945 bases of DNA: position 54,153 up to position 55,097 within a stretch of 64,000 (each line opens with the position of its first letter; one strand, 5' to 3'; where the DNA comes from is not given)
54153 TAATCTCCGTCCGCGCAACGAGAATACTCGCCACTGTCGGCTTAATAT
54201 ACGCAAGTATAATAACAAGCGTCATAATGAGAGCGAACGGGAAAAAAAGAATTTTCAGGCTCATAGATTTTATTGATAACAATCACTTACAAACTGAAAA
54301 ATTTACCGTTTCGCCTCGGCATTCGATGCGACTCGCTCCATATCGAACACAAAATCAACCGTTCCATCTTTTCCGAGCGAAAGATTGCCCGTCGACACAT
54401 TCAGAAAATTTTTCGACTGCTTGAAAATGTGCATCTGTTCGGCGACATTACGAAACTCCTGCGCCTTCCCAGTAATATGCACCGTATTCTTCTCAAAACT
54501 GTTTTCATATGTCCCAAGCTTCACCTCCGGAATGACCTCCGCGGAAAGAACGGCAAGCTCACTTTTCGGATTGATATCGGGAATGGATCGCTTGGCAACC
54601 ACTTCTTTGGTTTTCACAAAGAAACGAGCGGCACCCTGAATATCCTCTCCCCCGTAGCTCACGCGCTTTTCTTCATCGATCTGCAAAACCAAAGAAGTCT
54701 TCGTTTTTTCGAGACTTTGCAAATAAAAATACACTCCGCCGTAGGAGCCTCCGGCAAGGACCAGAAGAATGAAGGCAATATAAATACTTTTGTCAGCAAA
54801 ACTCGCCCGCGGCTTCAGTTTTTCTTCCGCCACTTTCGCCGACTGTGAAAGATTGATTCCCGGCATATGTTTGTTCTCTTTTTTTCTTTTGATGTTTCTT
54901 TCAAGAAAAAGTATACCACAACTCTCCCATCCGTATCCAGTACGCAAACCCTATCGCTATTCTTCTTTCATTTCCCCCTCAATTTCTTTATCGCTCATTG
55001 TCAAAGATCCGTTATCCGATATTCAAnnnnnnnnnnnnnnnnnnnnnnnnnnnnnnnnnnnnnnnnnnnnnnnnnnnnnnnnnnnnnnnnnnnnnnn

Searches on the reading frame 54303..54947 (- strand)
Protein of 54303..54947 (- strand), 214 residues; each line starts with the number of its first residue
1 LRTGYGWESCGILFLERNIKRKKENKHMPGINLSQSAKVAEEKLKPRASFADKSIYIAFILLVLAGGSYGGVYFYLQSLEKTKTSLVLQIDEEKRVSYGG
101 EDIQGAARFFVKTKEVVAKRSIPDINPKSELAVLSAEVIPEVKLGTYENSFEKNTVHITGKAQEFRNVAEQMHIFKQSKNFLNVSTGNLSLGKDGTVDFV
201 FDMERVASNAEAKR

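Call 16: search_protein_families(library=pfam, proteins=[window:54303-54947:-], max_evalue=0.01)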
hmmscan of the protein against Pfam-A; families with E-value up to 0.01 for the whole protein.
window:54303-54947:- (214 aa): 1 family
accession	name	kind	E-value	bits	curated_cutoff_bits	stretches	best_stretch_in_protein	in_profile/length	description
PF05137.18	PilN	-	0.00014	22.2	22.8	1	150-199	20-70/78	Fimbrial assembly protein (PilN)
